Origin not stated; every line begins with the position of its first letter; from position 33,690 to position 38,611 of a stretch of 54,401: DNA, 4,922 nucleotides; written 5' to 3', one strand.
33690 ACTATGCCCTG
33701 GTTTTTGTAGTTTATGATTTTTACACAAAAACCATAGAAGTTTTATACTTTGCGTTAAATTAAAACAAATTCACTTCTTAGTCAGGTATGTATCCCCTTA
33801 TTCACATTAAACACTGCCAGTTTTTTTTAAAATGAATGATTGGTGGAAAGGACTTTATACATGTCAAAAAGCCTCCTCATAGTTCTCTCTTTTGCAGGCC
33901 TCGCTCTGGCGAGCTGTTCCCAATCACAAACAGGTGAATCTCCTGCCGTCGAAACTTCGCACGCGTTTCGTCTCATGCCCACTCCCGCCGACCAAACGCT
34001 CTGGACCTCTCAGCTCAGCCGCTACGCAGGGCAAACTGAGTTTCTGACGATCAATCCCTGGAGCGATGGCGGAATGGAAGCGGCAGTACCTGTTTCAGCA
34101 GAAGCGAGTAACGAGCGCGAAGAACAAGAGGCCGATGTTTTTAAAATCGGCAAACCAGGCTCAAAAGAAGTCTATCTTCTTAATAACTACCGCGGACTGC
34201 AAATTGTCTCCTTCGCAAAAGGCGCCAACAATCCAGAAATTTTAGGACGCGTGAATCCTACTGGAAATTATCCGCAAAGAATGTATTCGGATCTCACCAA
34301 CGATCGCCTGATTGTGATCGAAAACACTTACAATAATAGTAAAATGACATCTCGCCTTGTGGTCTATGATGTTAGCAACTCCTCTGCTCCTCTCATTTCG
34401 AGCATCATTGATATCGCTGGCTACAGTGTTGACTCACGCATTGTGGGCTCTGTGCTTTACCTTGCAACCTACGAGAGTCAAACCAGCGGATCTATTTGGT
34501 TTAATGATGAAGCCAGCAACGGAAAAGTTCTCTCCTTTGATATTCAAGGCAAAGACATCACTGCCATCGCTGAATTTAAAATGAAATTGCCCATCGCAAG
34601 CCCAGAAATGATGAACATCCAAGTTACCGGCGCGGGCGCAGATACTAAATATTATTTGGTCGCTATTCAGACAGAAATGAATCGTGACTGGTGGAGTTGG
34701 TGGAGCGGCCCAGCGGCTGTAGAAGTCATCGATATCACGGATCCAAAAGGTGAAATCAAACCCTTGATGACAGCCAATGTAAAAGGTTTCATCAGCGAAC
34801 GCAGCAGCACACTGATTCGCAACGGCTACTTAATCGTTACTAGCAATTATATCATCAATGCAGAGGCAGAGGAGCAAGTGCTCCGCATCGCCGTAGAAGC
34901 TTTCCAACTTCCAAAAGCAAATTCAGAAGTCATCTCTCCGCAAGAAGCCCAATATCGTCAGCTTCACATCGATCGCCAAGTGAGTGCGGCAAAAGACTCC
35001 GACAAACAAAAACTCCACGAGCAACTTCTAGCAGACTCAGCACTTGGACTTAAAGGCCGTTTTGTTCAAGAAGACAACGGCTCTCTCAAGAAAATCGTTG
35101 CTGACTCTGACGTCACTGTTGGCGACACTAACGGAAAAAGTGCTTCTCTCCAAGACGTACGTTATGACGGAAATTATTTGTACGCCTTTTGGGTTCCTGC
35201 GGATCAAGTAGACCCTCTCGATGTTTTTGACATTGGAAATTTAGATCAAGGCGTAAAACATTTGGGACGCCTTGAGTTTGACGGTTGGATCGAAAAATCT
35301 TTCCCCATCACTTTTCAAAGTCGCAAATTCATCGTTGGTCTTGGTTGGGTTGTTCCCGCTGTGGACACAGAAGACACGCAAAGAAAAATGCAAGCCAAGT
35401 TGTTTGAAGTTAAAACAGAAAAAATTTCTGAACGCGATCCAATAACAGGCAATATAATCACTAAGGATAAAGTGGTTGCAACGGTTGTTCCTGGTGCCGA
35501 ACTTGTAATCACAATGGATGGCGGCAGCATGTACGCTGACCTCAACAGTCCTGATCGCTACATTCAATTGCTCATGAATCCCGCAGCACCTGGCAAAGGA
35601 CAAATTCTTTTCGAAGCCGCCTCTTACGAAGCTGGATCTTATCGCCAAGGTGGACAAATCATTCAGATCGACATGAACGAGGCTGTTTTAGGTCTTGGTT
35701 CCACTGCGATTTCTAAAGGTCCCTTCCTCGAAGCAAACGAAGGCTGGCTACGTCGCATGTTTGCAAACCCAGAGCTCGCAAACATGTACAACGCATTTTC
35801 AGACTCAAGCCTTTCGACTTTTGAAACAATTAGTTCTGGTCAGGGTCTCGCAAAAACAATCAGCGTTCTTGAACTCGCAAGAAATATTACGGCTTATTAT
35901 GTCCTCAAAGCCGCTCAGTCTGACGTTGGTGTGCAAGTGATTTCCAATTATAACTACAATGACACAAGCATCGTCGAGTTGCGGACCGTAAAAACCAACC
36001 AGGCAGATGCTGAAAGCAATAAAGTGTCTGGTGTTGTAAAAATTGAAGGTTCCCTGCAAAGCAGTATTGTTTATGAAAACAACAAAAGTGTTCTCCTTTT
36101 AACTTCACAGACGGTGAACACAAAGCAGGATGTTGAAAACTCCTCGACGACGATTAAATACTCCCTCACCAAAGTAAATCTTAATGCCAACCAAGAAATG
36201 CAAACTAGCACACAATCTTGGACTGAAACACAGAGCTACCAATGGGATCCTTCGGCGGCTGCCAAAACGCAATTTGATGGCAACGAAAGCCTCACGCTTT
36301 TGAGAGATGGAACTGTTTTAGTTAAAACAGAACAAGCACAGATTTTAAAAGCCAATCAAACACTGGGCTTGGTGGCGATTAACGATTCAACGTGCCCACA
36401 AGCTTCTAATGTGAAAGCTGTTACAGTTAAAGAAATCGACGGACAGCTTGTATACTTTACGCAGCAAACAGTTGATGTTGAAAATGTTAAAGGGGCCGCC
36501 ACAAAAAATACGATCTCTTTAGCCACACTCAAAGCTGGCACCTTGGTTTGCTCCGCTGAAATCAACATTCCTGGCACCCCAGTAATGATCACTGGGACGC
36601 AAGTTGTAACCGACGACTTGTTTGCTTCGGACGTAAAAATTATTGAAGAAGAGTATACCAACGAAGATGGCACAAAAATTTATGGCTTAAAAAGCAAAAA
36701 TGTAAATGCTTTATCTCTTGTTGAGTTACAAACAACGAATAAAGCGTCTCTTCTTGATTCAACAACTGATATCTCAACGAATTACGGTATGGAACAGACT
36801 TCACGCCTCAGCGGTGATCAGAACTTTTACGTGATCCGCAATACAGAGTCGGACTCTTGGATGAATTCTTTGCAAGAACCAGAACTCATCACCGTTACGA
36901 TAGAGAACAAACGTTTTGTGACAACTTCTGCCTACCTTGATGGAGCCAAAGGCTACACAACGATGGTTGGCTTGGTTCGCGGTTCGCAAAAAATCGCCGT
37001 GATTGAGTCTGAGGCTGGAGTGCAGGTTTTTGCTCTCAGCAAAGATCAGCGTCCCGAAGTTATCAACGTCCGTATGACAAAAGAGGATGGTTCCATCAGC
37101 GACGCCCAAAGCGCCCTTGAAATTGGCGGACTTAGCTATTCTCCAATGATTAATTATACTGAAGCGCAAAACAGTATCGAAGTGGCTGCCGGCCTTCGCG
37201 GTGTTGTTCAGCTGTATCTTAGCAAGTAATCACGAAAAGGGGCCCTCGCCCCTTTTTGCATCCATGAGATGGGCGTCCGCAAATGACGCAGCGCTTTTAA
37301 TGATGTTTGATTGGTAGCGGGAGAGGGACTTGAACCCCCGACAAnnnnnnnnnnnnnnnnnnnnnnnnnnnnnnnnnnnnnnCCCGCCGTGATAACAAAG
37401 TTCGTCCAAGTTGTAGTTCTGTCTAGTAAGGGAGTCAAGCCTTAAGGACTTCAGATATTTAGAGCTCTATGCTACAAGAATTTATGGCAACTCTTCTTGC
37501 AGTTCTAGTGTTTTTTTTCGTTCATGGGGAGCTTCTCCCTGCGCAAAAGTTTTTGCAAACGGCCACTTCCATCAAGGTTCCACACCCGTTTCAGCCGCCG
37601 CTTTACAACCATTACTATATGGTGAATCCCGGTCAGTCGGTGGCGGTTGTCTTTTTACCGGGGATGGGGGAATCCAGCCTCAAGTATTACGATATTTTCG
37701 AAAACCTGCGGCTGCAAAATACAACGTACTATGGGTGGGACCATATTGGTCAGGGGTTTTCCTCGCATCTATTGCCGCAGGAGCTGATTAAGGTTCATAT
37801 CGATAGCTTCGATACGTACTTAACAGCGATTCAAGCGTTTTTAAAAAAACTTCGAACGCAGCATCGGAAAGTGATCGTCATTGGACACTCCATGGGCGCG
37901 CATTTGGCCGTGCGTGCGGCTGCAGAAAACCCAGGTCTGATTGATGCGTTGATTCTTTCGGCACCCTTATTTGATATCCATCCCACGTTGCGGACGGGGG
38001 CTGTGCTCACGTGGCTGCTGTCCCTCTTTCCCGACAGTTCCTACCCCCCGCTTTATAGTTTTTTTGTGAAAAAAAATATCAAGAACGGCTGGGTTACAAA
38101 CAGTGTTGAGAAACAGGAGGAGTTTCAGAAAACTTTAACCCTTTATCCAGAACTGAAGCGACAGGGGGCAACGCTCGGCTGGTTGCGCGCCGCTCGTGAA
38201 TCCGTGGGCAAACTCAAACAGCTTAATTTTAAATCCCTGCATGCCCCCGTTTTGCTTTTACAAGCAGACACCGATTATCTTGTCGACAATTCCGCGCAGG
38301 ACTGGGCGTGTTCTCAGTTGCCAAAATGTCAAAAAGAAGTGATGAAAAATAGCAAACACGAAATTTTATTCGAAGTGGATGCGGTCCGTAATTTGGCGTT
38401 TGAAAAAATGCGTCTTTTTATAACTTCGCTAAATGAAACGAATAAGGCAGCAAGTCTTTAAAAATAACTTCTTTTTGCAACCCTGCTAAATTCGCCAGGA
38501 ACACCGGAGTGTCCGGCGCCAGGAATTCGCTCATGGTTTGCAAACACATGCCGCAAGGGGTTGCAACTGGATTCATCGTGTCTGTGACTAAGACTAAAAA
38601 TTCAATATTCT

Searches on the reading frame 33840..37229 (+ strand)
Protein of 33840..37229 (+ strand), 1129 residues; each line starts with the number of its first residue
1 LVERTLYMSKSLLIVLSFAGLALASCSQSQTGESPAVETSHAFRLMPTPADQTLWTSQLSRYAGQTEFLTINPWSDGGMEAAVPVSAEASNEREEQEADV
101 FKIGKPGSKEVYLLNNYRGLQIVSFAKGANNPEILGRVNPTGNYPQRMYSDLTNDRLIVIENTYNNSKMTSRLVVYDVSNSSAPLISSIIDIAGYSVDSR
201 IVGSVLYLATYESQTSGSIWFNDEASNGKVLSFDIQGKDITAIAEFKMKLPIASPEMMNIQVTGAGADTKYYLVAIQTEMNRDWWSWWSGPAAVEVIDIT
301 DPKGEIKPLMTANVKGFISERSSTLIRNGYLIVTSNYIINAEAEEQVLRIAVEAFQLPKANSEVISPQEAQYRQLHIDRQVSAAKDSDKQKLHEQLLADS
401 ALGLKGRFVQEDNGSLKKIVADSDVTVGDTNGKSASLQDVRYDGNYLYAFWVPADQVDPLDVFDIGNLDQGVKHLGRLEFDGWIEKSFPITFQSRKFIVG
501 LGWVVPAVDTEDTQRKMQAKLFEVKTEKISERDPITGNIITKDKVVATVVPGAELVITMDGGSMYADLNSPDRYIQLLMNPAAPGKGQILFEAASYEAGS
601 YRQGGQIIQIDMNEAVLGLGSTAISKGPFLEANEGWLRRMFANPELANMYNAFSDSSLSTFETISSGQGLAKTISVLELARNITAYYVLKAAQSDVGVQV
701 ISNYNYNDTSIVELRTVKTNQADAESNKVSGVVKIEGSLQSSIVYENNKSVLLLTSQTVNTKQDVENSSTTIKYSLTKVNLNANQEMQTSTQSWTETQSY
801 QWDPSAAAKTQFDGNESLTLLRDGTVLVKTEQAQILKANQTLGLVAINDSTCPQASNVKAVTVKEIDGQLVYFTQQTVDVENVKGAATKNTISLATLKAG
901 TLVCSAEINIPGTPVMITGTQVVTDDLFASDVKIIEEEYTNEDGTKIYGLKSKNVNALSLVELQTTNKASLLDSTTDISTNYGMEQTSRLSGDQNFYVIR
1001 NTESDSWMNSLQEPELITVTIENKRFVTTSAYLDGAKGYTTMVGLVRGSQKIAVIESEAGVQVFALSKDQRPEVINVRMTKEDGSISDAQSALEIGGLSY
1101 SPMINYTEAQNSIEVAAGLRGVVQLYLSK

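Call 29: search_protein_families(library=pfam, proteins=[window:33840-37229:+], max_evalue=0.0001)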
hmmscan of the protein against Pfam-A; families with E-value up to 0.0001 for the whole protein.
window:33840-37229:+ (1129 aa): 1 family
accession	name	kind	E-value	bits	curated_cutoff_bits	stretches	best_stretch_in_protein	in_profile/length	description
PF09826.15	Beta_propel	-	3e-12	46.6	22.4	1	97-525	13-388/495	Beta propeller domain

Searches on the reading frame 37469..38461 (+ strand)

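Call 29: search_protein_families(library=pfam, proteins=[window:37469-38461:+], max_evalue=0.0001)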
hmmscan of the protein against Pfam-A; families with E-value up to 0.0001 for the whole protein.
window:37469-38461:+ (330 aa): 4 families
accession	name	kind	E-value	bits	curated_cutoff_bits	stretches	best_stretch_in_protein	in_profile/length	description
PF12146.15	Hydrolase_4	-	4.8e-39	134.5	27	1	59-304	6-239/239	Serine aminopeptidase, S33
PF00561.26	Abhydrolase_1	-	1.4e-21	77.8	25.8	1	59-302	2-243/245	alpha/beta hydrolase fold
PF12697.13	Abhydrolase_6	-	5.5e-14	53.8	26.3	1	60-301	1-208/217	Alpha/beta hydrolase family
PF10230.15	LIDHydrolase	-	9.7e-05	22.7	27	0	118-187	69-139/262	Lipid-droplet associated hydrolase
